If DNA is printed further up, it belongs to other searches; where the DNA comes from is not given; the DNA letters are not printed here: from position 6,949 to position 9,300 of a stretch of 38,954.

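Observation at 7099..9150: Cyclic-nucleotide-binding domain fused to an AMP-nucleosidase/PNP-type catalytic domain: a candidate cNMP-gated nucleotide nucleosidase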

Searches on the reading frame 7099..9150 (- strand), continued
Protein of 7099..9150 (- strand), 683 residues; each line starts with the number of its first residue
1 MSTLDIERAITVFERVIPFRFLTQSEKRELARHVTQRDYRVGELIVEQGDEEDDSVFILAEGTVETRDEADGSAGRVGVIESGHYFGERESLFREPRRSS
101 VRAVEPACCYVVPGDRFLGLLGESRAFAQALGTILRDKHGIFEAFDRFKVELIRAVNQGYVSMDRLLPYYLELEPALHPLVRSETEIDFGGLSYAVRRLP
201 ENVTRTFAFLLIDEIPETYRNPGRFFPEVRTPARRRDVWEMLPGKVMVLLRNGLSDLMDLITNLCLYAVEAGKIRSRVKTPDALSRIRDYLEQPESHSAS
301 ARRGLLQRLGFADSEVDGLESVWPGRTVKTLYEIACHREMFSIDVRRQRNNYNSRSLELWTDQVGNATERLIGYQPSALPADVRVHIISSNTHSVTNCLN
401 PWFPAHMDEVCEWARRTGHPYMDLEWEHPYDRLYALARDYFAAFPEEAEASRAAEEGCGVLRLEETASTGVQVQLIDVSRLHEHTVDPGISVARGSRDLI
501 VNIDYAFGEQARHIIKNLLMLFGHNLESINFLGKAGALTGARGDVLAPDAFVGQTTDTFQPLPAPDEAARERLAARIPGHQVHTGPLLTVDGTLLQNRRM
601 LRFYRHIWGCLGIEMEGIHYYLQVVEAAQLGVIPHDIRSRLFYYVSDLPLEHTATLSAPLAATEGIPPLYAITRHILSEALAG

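Call 25: predict_structure(alignment_id=A1)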
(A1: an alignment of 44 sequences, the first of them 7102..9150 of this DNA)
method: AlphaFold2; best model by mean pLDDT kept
length: 683 residues; sequences in the alignment: 44
mean_pLDDT: 89.3   pTM: 0.87
mean pLDDT of the five models: 89.3, 88.3, 88.2, 86.8, 82.1
residues with pLDDT >= 90: 479; 70-90: 166; 50-70: 30; < 50: 8
segments of 3 or more residues with pLDDT < 50: 1-3, 350-354
pLDDT, mean of each block of 10 residues (from residue 1): 74 96 96 96 94 95 91 74 94 90 96 95 93 86 92 92 93 90 92 91 93 78 87 78 90 82 95 94 93 83 93 95 92 90 77 58 91 94 94 91 96 96 92 95 96 93 69 90 90 88 81 89 94 91 94 88 86 91 94 89 94 90 93 92 90 62 91 94 77
secondary structure, 60 per line:
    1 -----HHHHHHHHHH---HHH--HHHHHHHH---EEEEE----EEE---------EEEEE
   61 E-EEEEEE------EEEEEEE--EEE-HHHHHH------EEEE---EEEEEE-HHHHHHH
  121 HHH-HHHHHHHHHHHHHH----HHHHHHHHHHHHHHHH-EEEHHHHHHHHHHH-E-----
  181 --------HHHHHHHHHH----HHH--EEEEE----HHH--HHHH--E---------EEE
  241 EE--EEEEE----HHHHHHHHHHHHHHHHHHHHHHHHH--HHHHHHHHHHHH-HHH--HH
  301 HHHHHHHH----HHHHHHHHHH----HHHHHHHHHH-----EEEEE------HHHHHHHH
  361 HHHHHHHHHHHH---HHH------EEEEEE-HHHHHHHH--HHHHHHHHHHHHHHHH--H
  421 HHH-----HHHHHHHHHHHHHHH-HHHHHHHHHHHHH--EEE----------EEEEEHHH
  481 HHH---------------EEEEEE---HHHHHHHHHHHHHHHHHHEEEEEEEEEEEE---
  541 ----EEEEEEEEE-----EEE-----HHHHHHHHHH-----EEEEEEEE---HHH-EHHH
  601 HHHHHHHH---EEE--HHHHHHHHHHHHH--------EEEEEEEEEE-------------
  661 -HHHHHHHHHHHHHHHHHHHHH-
elements in order: H6-15 H24-31 E35-39 E44-46 E56-61 E63-68 E75-81 E84-86 H88-93 E100-103 E107-112 H114-123 H125-138 H143-158 E160-162 H163-173 H189-198 E208-212 H222-225 E238-242 E245-249 H254-278 H281-292 H299-308 H313-322 H327-336 E342-346 H353-372 E385-390 H392-399 H402-417 H420-423 H429-443 H445-457 E460-462 E473-477 H478-483 E499-504 H508-525 E526-537 E545-553 E559-561 H567-576 E582-589 H598-608 E612-614 H617-629 E638-647 H662-682

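Call 29: fold_search(model_id=the predicted structure, library=pdb)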
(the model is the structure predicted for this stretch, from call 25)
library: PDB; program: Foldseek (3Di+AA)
matches with E <= 10: 1350; with E <= 0.001: 939
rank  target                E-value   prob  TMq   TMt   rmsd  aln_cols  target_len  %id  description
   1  7t4t_A                5.7e-09  1.00  0.18  0.27   7.3       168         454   23  Crystal Structure of cGMP-dependent Protein Kinase (released 2023-06-14)
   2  7t4t_B                1.2e-08  1.00  0.18  0.27   7.6       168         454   23  Crystal Structure of cGMP-dependent Protein Kinase (released 2023-06-14)
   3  2guw_B                1.8e-08  1.00  0.25  0.38  21.6       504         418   13  Crystal structure of AMP Nucleosidase from Salmonella typhimurium LT2 (released 2006-06-06)
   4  4x24_A                1.9e-08  1.00  0.25  0.62   6.8       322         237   13  Crystal structure of Vibrio cholerae 5'-methylthioadenosine/S-adenosyl homocysteine nucleosidase (MTAN) complexed with (released 2015-08-19)
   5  4qxk                  2.0e-08  1.00  0.17  0.86   2.6       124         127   26  Joint X-ray/neutron structure of PKGIbeta in complex with cGMP (released 2014-11-12)
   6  4z07_C                2.0e-08  1.00  0.17  0.43   2.5       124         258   27  Co-crystal structure of the tandem CNB (CNB-A/B) domains of human PKG I beta with cGMP (released 2016-04-13)
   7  5kjy                  2.2e-08  1.00  0.17  0.77   1.7       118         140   25  Co-crystal structure of PKA RI alpha CNB-B mutant (G316R/A336T) with cAMP (released 2017-06-28)
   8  5dzc                  2.2e-08  1.00  0.16  0.13  11.8       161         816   25  Crystal structure of the cGMP-dependent protein kinase PKG from Plasmodium Vivax - AMPPNP bound (released 2015-10-14)
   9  7t4v_B                2.4e-08  1.00  0.17  0.25  17.9       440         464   16  Crystal Structure of cGMP-dependent Protein Kinase (released 2023-06-14)
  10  3j4q_B                2.7e-08  1.00  0.17  0.29   5.0       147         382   24  Pseudo-atomic model of the AKAP18-PKA complex in a bent conformation derived from electron microscopy (released 2013-11-13)
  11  5ezr                  2.7e-08  1.00  0.16  0.13  11.9       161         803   25  Crystal Structure of PVX_084705 bound to compound (released 2017-05-10)
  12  3fx3_A                2.8e-08  1.00  0.18  0.51  10.9       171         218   22  Structure of a putative cAMP-binding regulatory protein from Silicibacter pomeroyi DSS-3 (released 2009-03-24)
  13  4ku8_A                3.1e-08  1.00  0.18  0.71   3.9       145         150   25  Structures of PKGI Reveal a cGMP-Selective Activation Mechanism (released 2014-01-15)
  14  2qvs_B                3.1e-08  1.00  0.17  0.36   5.0       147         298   23  Crystal Structure of Type IIa Holoenzyme of cAMP-dependent Protein Kinase (released 2007-10-23)
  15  5t3n_A                3.3e-08  1.00  0.18  0.74   2.6       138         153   20  Sp-2Cl-cAMPS bound to PKAR CBD2 (released 2016-10-12)
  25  1nc3_A                5.2e-08  1.00  0.26  0.69   5.8       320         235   12  Crystal structure of E. coli MTA/AdoHcy nucleosidase complexed with formycin A (FMA) (released 2003-03-25)
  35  8jsk_A                7.3e-08  1.00  0.18  0.75   2.1       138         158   13  Crystal structure of an N-terminal cyclic nucleotide-binding domain of a PycTIR from Pseudovibrio sp. in complex with  (released 2024-07-03)
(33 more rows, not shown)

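Call 43: find_related_loci(query=A1, collection=genome_contigs, flank=10000)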
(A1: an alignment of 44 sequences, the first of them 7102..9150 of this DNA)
Query A1 (683 aa) in genome_contigs; peptide patterns used: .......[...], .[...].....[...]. (x = any residue, [..] = any of these).
599 stretches matched a pattern (row limit reached: there are more); 594 encode a relative of the query (tblastn E <= 1e-3); the best 80 are kept; 80 distinct loci.
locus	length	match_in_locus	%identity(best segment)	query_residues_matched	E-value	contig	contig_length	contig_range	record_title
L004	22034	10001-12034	54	4-682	0e+0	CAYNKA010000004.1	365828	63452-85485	MAG TPA_asm: uncultured Spirochaetaceae bacterium isolate binchicken_co20_228 genome assembly, contig: NODE_28_length_36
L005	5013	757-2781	55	3-679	0e+0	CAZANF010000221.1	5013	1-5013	MAG TPA_asm: uncultured Spirochaeta sp. isolate SRP252850_co1_83 genome assembly, contig: NODE_31020_length_5013_cov_4.3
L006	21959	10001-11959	56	10-677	0e+0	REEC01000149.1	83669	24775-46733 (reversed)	MAG: Spirochaetaceae bacterium isolate PLM2.Bin13 NODE_137_length_83669_cov_9.12777, whole genome shotgun sequence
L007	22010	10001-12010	52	12-679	0e+0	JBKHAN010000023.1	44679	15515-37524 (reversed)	MAG: Spirochaetaceae bacterium isolate D1M01_18 NODE_839_length_44679_cov_7.582422, whole genome shotgun sequence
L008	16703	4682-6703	53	12-683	0e+0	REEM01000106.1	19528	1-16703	MAG: Spirochaetaceae bacterium isolate PLM2.Bin37 NODE_3250_length_19528_cov_6.38849, whole genome shotgun sequence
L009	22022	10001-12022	53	12-683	0e+0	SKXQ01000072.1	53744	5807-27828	MAG: Spirochaetaceae bacterium isolate CSSed162cmB_249 CSSed16-2cmB-485, whole genome shotgun sequence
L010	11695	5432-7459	52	10-683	0e+0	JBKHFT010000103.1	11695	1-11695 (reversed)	MAG: Alkalispirochaeta sp. isolate D1M05_7 NODE_4712_length_11695_cov_6.157474, whole genome shotgun sequence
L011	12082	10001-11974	50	12-681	0e+0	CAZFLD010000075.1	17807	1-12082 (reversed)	MAG TPA_asm: uncultured Spirochaetales bacterium isolate SRP141376_co3_407 genome assembly, contig: NODE_8588_length_178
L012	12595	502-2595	49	2-678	0e+0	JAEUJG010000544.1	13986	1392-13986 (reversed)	MAG: Spirochaetaceae bacterium isolate new MAG-63 k141_279864, whole genome shotgun sequence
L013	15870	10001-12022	50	9-681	0e+0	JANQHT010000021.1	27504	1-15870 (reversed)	MAG: Spirochaetales bacterium isolate PL24a_bin.20 k99_6784065, whole genome shotgun sequence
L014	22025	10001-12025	45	5-679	0e+0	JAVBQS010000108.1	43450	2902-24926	MAG: Spirochaetia bacterium isolate EPI_MAG_00173 c_000006299644, whole genome shotgun sequence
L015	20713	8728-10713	50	16-683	0e+0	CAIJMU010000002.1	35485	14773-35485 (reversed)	MAG: uncultured Spirochaetes bacterium isolate Ja_bin-4832 genome assembly, contig: bin-4832:002/193, whole genome shotg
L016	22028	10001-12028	48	2-681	0e+0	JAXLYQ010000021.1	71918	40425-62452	MAG: Polyangiaceae bacterium isolate STL-MYX17 C3.22.fa-21, whole genome shotgun sequence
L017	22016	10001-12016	44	9-679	0e+0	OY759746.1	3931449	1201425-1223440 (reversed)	MAG: Spirochaetia bacterium isolate 37a8ee1d-4d30-4a0d-bbf4-d03c19003557 genome assembly, chromosome: 1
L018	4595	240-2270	47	1-683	0e+0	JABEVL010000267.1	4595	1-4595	MAG: Spirochaetales bacterium isolate MAG 31 k99_3026451, whole genome shotgun sequence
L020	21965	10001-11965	49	6-683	0e+0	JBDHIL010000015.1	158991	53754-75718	MAG: Gemmatimonadota bacterium isolate BHB10-2_Bin_294 BHB10-2_Bin_294_scaffold_1211, whole genome shotgun sequence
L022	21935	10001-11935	45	16-677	6e-172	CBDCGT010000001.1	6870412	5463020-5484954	MAG: Myxococcota bacterium isolate b90a6253-9085-4fdc-b07f-f19b09a9488d genome assembly, contig: contig_1, whole genome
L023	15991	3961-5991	43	11-683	5e-170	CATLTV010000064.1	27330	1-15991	MAG: uncultured proteobacterium isolate SRR3960576_bin.3_MetaWRAP_v1.3_MAG genome assembly, contig: ERZ505213.409, whole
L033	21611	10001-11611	28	144-679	2e-46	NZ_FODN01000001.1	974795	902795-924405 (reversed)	Flavobacterium sinopsychrotolerans strain CGMCC 1.8704, whole genome shotgun sequence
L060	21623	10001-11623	27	144-679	4e-44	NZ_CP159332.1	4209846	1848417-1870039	Maribacter sp. LLG6340-A2 chromosome, complete genome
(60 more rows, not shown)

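Call 50: search_protein_families(library=pfam, proteins=[L060:7526-8395:+, L060:8404-9903:+, L060:9956-11638:+, L060:11640-12638:+, L060:12641-13684:+, L060:13703-14572:+, L060:14569-15114:+, L060:15111-15968:+, L033:5339-7462:+, L060:2791-3792:+], max_evalue=0.001)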
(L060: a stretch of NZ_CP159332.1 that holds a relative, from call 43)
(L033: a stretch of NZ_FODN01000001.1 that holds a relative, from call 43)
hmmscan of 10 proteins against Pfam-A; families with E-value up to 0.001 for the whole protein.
L060:7526-8395:+ (289 aa): 1 family
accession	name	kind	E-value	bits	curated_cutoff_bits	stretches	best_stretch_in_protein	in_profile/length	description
PF01551.29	Peptidase_M23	-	5.1e-28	97.6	28.7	1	187-282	2-96/96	Peptidase family M23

L060:8404-9903:+ (499 aa): 3 families
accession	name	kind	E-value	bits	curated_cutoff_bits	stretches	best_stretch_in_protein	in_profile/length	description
PF03321.19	GH3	-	6.3e-36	124.6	23.6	1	18-170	4-156/304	GH3 family N-terminal domain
PF23572.1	GH3_C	-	5.3e-19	69.5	23.6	1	376-488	2-119/119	GH3 family C-terminal domain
PF23571.1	GH3_M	-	8.6e-15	55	23.6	1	291-356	2-71/75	GH3 family central domain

L060:9956-11638:+ (560 aa): 1 family
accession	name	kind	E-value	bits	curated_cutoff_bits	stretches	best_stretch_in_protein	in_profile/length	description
PF21850.2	DUF6909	-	4.7e-67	227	27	2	312-559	285-535/535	Family of unknown function (DUF6909)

L060:11640-12638:+ (332 aa): 0 families

L060:12641-13684:+ (347 aa): 8 families
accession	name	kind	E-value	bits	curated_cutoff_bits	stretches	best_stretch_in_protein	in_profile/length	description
PF16363.11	GDP_Man_Dehyd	-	3.1e-101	339.6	27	1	4-318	1-331/332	GDP-mannose 4,6 dehydratase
PF01370.27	Epimerase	-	1.4e-70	237.9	20.9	1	3-247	1-240/240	NAD dependent epimerase/dehydratase family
PF02719.21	Polysacc_synt_2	-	9.5e-18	64.8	20.2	1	3-288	1-266/293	Polysaccharide biosynthesis protein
PF01073.25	3Beta_HSD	-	5.9e-16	58.7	22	1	4-231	1-225/280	3-beta hydroxysteroid dehydrogenase/isomerase family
PF07993.18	NAD_binding_4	-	4.1e-15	56.1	20.1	1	72-184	86-206/258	Male sterility protein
PF04321.23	RmlD_sub_bind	-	1.5e-13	50.9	27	1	1-173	1-143/287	RmlD substrate binding domain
PF00106.31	adh_short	-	7.2e-05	22.8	26.6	0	3-122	3-129/195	short chain dehydrogenase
PF05368.20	NmrA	-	0.00011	22.4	27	0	2-83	4-78/298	NmrA-like family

L060:13703-14572:+ (289 aa): 2 families
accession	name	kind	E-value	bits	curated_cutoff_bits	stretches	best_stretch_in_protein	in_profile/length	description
PF00483.29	NTP_transferase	-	1.3e-74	251.3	21.2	1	2-237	1-243/245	Nucleotidyl transferase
PF12804.13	NTP_transf_3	-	7.4e-09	36.4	27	1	3-132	1-120/160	MobA-like NTP transferase domain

L060:14569-15114:+ (181 aa): 1 family
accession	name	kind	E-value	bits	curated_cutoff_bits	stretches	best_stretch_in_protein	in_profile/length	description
PF00908.23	dTDP_sugar_isom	-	4.3e-70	235.2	27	1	5-178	1-168/168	dTDP-4-dehydrorhamnose 3,5-epimerase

L060:15111-15968:+ (285 aa): 4 families
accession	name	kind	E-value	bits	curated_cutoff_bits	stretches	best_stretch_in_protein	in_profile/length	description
PF04321.23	RmlD_sub_bind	-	5.9e-102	341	27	1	3-283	2-285/287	RmlD substrate binding domain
PF01370.27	Epimerase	-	3.9e-18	66.2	20.9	1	4-203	1-229/240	NAD dependent epimerase/dehydratase family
PF16363.11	GDP_Man_Dehyd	-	5.7e-14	52.8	27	1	32-172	54-203/332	GDP-mannose 4,6 dehydratase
PF02719.21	Polysacc_synt_2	-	1e-08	35.1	20.2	1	37-158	61-169/293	Polysaccharide biosynthesis protein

L033:5339-7462:+ (707 aa): 8 families
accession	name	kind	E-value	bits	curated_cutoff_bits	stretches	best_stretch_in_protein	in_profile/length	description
PF16921.10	Tex_YqgF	-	5.3e-48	163.1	27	1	314-436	1-125/126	Tex protein YqgF-like domain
PF22706.1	Tex_central_region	-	6.6e-29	101.6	27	1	140-298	11-178/178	Tex central region-like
PF12836.13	HHH_3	-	6.2e-28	97.1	27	1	477-541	1-65/65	Helix-hairpin-helix motif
PF17674.7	HHH_9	-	6.6e-24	85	23.1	1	547-616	1-70/70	HHH domain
PF09371.15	Tex_N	-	4.8e-23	81.1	32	1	2-75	2-75/75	Tex-like protein N-terminal domain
PF00575.29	S1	-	2.1e-18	66.9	22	1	635-704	3-72/74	S1 RNA binding domain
PF14635.12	HHH_7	-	3e-08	34.4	27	1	454-543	9-104/104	Helix-hairpin-helix motif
PF14639.11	YqgF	-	1.1e-06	28.9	35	1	330-444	24-147/150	Holliday-junction resolvase-like of SPT6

L060:2791-3792:+ (333 aa): 1 family
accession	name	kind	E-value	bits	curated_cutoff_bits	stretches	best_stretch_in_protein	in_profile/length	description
PF16125.10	DUF4837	-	1.9e-98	329.6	25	1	31-324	1-295/295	Domain of unknown function (DUF4837)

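Call 86: fold_search(model_id=the predicted structure, library=viral)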
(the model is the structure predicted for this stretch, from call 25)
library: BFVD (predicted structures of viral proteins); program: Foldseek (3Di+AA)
matches with E <= 10: 309; with E <= 0.001: 3
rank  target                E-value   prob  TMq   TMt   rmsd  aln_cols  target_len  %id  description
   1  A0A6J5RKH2            1.0e-05  1.00  0.17  0.50   9.4       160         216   18  Crp cAMP-binding proteins - catabolite gene activator and regulatory subunit of cAMP-dependent protein kinases [uncultured Caudovirales pha…
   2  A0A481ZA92            1.0e-05  1.00  0.23  0.59   7.0       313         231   11  Nucleoside phosphorylase [Pithovirus LCPAC401]
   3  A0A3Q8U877            9.0e-05  1.00  0.23  0.37   9.9       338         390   10  Purine phosphorylase [Megavirus baoshan]
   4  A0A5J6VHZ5            1.3e-03  1.00  0.14  0.13   6.6       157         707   16  STAS domain-containing protein [Megaviridae environmental sample]
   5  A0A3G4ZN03            2.3e-02  0.57  0.14  0.22  13.3       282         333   10  Translation elongation factor EF-1 subunit alpha [Terrestrivirus sp.]
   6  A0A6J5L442            3.6e-02  0.99  0.07  0.20   5.1        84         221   15  Uncharacterized protein [uncultured Caudovirales phage]
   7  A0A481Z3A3            4.5e-02  1.00  0.09  0.21   3.5        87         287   15  Cupin domain protein [Pithovirus LCPAC101]
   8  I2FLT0                7.0e-02  0.96  0.09  0.48   4.5        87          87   14  Uncharacterized protein [Pseudomonas phage tf]
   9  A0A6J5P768            7.0e-02  0.92  0.09  0.30  11.9       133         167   14  Cupin domain-containing protein [uncultured Caudovirales phage]
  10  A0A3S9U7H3            7.7e-02  0.97  0.08  0.52   4.4        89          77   16  (no name in the UniProt tables at hand)
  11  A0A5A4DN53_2          8.1e-02  1.00  0.10  0.06   4.2        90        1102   13  Methyltransferase and helicase domain protein [Grapevine leafroll-associated virus 1]
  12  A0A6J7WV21            9.0e-02  0.97  0.09  0.32   3.9        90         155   14  Uncharacterized protein [uncultured Caudovirales phage]
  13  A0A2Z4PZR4            1.0e-01  0.97  0.09  0.50   3.9        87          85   14  (no name in the UniProt tables at hand)
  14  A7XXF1                1.4e-01  0.47  0.06  0.19   8.4        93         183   12  Uncharacterized protein [Thermus virus P23-45]
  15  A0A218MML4            1.6e-01  0.82  0.08  0.31   5.3       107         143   10  Uncharacterized protein [uncultured virus]
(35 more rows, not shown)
